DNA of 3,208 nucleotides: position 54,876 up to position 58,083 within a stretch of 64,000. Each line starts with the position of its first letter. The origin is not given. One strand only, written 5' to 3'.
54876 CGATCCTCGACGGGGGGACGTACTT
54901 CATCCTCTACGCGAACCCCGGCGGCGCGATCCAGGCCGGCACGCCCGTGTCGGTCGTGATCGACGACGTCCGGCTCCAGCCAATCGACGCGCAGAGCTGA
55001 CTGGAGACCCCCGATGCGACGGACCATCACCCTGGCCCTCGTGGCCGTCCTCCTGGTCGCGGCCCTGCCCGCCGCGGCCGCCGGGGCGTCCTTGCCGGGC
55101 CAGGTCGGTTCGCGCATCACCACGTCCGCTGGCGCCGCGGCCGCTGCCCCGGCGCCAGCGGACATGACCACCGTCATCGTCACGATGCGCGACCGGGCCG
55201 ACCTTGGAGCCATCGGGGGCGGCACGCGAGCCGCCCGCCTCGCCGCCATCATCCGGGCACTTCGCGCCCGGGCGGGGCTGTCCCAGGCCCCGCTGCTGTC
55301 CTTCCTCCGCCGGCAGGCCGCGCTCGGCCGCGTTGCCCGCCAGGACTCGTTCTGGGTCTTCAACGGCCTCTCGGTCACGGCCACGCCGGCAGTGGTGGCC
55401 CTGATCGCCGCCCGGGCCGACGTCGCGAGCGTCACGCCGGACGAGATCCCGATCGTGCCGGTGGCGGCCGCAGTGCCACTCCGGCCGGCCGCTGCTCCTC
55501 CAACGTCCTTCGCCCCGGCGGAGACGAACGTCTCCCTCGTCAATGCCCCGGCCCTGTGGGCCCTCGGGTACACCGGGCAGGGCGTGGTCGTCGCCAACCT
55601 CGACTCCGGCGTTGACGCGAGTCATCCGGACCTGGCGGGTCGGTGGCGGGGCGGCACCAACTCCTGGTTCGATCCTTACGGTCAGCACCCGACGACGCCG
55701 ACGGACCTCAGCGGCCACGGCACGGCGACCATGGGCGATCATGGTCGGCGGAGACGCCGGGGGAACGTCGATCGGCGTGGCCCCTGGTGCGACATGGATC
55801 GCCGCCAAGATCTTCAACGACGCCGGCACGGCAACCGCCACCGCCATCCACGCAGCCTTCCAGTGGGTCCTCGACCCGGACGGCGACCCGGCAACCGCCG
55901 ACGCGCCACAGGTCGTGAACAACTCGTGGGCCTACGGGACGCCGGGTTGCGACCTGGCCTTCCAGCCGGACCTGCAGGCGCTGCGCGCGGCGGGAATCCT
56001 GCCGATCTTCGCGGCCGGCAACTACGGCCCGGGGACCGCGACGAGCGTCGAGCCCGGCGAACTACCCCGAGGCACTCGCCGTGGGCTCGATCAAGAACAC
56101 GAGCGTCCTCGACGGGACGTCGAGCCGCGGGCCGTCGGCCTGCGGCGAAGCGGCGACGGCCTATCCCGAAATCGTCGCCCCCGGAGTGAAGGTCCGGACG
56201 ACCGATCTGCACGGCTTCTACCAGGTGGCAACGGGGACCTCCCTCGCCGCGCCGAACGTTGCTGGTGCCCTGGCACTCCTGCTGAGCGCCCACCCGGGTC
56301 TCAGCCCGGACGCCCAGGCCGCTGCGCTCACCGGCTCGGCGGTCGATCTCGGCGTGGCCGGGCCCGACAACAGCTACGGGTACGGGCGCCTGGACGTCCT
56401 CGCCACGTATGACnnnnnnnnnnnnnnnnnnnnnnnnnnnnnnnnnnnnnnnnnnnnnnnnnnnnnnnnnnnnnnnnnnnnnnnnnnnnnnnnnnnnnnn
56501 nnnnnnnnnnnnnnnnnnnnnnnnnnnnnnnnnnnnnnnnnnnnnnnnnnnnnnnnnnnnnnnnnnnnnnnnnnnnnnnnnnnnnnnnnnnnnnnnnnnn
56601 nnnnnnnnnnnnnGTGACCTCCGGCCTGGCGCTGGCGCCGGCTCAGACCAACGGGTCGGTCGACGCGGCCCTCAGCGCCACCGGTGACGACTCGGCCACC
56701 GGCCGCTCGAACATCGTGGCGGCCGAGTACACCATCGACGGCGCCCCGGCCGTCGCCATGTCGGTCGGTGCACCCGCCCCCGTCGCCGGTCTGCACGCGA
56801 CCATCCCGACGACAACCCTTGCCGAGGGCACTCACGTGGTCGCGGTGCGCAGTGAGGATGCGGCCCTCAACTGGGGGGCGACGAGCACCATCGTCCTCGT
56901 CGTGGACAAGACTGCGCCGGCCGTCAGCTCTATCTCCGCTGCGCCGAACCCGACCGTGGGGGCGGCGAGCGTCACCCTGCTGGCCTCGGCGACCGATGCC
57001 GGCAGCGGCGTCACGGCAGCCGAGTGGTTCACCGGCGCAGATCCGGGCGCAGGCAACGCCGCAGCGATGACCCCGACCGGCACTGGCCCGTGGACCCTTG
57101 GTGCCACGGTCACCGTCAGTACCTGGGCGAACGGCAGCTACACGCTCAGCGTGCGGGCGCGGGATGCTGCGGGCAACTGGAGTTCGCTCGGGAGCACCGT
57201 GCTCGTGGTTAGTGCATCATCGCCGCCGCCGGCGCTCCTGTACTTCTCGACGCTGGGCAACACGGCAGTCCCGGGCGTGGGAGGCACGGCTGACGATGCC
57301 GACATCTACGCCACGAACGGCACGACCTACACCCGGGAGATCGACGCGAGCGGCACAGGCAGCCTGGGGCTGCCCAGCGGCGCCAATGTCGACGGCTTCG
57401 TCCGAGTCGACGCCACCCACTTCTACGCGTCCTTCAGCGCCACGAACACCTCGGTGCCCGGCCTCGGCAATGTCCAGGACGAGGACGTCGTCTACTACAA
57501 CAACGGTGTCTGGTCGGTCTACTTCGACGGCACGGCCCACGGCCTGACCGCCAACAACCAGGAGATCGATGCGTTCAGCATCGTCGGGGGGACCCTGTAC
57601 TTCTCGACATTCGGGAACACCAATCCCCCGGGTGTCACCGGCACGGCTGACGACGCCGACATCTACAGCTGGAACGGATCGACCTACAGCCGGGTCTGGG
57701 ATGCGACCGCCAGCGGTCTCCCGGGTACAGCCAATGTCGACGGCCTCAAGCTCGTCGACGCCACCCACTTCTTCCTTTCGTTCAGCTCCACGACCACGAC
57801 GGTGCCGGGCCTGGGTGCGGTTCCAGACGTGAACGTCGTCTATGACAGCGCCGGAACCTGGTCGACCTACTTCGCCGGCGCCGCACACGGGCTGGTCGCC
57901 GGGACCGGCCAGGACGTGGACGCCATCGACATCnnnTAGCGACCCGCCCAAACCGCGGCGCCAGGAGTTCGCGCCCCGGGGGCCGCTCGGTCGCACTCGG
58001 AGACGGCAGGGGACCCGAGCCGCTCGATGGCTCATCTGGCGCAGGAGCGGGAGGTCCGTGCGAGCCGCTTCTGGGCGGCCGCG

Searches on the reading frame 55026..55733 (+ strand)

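Call 76: search_protein_families(library=pfam, max_evalue=0.001, proteins=[window:55026-55733:+])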
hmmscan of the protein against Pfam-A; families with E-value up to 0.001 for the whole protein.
window:55026-55733:+ (236 aa): 1 family
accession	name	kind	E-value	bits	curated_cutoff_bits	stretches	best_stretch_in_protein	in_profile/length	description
PF00082.27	Peptidase_S8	-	1.1e-05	25.3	21.8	1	184-234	1-59/288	Subtilase family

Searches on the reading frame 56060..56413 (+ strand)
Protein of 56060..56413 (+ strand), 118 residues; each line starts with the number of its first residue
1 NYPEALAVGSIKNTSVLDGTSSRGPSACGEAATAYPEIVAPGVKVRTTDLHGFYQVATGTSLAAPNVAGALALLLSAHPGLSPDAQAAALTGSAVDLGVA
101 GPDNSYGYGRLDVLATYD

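Call 76: search_protein_families(library=pfam, max_evalue=0.001, proteins=[window:56060-56413:+])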
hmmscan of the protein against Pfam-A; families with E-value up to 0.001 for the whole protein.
window:56060-56413:+ (118 aa): 1 family
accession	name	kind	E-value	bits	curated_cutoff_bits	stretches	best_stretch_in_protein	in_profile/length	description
PF00082.27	Peptidase_S8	-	6.3e-20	72.1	21.8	1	1-109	169-288/288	Subtilase family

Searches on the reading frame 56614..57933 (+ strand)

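Call 76: search_protein_families(library=pfam, max_evalue=0.001, proteins=[window:56614-57933:+])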
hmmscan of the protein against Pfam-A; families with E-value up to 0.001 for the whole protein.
window:56614-57933:+ (440 aa): 1 family
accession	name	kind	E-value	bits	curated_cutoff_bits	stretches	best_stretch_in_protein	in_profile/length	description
PF19077.6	Big_13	-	3.9e-08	34.1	27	1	149-192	53-93/102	Bacterial Ig-like domain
